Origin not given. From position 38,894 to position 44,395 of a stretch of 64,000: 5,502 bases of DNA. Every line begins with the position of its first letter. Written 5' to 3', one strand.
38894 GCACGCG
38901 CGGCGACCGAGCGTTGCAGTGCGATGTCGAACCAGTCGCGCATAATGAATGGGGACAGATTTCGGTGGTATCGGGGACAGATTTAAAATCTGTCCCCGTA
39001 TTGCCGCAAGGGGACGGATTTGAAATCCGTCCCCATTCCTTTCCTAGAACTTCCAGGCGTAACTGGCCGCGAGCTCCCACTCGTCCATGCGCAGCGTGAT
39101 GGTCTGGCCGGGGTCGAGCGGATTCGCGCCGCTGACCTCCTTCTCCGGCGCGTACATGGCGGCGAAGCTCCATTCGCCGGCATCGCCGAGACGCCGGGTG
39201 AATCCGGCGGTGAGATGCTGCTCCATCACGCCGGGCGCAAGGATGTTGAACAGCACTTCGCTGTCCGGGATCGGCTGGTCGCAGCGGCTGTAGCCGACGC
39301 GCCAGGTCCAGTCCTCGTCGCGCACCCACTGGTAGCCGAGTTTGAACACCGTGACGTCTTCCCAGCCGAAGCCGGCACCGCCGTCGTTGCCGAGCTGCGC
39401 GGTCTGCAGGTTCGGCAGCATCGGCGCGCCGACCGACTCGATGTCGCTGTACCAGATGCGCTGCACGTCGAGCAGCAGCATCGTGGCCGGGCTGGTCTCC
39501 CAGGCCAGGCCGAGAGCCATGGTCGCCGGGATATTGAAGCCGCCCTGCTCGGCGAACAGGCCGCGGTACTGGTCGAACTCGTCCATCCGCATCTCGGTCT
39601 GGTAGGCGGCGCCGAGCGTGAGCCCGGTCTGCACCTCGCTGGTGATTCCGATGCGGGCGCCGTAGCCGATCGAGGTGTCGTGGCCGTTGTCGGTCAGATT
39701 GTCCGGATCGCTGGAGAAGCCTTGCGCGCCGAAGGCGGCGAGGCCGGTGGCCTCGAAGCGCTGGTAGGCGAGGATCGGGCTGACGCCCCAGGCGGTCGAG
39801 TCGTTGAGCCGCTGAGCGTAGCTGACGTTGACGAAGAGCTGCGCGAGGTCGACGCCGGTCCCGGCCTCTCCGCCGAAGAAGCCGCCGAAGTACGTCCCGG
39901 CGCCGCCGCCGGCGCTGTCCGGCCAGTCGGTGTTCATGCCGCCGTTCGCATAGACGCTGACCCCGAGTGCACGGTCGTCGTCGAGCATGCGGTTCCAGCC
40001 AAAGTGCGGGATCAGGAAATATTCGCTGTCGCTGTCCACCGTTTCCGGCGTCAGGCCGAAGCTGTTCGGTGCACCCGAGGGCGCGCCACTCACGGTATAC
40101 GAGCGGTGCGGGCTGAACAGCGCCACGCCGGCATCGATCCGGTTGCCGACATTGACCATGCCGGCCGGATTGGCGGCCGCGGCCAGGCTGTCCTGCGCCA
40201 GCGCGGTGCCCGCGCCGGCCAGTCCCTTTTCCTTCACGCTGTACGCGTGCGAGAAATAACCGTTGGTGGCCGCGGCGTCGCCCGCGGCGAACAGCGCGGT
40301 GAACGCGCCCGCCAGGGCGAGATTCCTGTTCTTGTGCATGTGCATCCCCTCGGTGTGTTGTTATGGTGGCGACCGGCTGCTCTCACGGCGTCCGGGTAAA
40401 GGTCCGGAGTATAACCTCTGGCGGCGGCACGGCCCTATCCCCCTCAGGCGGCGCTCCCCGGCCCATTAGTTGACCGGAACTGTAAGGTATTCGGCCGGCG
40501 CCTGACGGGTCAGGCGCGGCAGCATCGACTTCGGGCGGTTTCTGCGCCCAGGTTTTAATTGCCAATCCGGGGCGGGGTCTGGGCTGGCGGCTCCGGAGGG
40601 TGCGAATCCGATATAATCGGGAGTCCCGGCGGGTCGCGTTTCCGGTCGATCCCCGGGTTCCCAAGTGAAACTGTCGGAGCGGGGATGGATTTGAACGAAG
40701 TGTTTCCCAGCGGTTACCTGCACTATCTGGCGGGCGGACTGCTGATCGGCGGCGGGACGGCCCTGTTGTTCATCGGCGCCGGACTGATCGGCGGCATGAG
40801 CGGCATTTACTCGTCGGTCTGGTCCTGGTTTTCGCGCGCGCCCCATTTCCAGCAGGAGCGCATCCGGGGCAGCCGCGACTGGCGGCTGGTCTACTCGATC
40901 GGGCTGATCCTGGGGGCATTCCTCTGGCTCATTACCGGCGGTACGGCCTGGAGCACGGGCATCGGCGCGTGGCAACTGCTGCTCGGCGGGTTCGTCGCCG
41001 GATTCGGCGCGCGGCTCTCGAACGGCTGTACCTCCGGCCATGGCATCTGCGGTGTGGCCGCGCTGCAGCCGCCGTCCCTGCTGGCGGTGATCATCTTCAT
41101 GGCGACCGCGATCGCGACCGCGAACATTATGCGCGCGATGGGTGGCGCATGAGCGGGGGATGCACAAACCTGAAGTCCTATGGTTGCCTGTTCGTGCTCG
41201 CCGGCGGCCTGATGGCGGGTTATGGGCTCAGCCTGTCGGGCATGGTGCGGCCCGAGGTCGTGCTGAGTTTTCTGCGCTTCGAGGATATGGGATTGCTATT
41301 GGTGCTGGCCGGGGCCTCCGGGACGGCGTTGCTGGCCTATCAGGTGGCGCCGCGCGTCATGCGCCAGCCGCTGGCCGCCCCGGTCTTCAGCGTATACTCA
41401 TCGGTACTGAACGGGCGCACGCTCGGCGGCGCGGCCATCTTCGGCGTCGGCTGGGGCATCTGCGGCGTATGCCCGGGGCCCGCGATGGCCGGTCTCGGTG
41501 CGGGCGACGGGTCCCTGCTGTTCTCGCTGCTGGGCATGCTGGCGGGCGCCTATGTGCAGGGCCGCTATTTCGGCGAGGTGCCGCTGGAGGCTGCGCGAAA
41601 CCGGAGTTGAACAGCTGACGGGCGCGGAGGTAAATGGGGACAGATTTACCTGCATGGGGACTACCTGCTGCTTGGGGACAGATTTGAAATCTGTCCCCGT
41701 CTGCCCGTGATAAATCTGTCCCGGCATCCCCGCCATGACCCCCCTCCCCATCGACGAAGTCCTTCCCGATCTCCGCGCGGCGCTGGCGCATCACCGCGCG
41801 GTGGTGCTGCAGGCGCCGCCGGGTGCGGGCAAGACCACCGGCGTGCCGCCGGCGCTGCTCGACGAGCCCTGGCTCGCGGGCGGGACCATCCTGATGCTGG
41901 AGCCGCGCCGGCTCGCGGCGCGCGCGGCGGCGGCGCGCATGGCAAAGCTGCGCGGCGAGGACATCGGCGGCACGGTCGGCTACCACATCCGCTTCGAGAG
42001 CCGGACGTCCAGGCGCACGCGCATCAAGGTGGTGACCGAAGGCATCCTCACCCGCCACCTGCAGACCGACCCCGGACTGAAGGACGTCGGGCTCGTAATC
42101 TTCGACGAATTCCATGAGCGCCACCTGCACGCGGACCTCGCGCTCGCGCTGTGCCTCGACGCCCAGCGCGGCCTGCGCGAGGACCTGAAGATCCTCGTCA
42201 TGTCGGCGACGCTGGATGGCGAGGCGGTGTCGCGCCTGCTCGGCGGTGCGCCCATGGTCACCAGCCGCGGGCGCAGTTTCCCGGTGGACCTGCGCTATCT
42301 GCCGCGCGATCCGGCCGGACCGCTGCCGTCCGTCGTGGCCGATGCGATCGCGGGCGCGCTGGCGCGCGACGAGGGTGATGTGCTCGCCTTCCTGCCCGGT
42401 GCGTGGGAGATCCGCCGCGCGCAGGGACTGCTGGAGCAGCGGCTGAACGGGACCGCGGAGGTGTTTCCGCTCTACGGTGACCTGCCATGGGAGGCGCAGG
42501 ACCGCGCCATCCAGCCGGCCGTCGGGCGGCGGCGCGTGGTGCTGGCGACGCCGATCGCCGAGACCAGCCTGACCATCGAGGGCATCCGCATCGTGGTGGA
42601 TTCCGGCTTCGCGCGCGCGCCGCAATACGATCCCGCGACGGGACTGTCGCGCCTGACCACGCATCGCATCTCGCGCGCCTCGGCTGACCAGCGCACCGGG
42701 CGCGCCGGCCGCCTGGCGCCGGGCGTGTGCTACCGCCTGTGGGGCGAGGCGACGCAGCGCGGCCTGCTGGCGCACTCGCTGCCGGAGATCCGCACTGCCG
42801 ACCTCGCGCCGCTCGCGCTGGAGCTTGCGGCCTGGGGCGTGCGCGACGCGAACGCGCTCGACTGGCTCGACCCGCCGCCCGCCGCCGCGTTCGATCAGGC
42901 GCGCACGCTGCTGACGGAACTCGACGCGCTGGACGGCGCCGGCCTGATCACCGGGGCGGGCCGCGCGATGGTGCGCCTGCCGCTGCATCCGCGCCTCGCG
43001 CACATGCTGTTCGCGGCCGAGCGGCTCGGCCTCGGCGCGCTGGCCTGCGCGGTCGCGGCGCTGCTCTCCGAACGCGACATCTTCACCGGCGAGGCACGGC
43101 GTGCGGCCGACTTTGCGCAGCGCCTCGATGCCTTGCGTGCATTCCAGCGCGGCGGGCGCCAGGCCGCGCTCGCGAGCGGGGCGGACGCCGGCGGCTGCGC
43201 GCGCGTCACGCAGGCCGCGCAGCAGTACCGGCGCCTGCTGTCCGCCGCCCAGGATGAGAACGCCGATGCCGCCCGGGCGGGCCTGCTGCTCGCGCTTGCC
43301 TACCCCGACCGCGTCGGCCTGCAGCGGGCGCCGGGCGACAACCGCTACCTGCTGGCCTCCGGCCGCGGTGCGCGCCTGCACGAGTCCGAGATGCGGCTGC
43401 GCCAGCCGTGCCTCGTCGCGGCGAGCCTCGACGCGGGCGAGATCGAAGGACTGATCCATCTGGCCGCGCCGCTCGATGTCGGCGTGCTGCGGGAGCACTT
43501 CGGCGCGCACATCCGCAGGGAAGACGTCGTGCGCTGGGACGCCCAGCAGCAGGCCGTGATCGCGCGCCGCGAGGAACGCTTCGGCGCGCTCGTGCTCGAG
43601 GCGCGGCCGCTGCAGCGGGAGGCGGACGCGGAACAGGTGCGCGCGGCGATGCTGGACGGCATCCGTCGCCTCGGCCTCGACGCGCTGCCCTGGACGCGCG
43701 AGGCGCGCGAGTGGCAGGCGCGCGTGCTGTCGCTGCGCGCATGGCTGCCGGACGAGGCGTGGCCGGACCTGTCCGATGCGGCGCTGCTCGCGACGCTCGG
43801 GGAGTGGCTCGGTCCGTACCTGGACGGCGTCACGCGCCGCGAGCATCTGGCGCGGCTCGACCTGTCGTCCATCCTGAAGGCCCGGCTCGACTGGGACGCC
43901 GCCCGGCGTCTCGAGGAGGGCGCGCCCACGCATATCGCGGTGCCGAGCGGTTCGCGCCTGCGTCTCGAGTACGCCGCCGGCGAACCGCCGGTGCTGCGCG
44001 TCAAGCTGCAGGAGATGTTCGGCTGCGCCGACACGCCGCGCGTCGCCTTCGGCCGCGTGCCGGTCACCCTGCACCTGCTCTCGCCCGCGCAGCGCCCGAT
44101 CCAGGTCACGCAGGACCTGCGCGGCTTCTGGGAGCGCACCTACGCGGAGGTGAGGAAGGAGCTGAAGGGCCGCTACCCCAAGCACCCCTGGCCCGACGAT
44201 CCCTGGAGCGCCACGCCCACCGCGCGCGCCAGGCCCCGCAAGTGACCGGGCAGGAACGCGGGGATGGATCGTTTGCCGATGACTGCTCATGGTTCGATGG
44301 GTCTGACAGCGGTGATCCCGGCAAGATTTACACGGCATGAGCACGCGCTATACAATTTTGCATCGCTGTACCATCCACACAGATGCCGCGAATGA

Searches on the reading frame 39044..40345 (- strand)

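Call 7: search_protein_families(library=pfam, proteins=[window:39044-40345:-], max_evalue=0.01)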
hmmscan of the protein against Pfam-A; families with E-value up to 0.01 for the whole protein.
window:39044-40345:- (433 aa): 1 family
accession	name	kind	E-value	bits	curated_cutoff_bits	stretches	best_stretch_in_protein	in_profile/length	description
PF03349.22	Toluene_X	-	3.6e-20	72.3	29.7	1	24-383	7-366/421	Outer membrane protein transport protein (OMPP1/FadL/TodX)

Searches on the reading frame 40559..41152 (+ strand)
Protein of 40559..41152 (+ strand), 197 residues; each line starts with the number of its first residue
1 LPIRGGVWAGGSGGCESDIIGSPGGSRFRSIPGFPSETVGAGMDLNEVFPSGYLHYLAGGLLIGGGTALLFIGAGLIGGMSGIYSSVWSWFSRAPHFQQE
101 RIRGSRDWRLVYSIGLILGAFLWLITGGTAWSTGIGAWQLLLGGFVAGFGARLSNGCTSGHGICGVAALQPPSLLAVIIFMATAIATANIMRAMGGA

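Call 42: search_protein_families(library=pfam, proteins=[window:40559-41152:+], max_evalue=0.00001)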
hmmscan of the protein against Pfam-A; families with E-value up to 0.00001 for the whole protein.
window:40559-41152:+ (197 aa): 1 family
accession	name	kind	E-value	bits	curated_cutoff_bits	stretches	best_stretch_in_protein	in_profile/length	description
PF04143.19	Sulf_transp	-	6.8e-11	42.7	27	1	51-185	174-309/310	Sulphur transport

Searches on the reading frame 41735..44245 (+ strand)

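Call 42: search_protein_families(library=pfam, proteins=[window:41735-44245:+], max_evalue=0.00001)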
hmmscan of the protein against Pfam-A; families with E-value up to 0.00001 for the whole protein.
window:41735-44245:+ (836 aa): 4 families
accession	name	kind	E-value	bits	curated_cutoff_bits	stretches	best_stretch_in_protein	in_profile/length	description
PF08482.15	HrpB_C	-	1.1e-55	188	25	1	691-823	1-133/133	ATP-dependent helicase C-terminal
PF00270.35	DEAD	-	4.3e-12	46.5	26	1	17-165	11-164/167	DEAD/DEAH box helicase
PF24473.1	CON_HrpB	-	3e-11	43.4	27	1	592-626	1-35/35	ATP-dependent RNA helicase HrpB, connector region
PF00271.37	Helicase_C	-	7.8e-09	36.2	23.5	1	210-327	12-109/110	Helicase conserved C-terminal domain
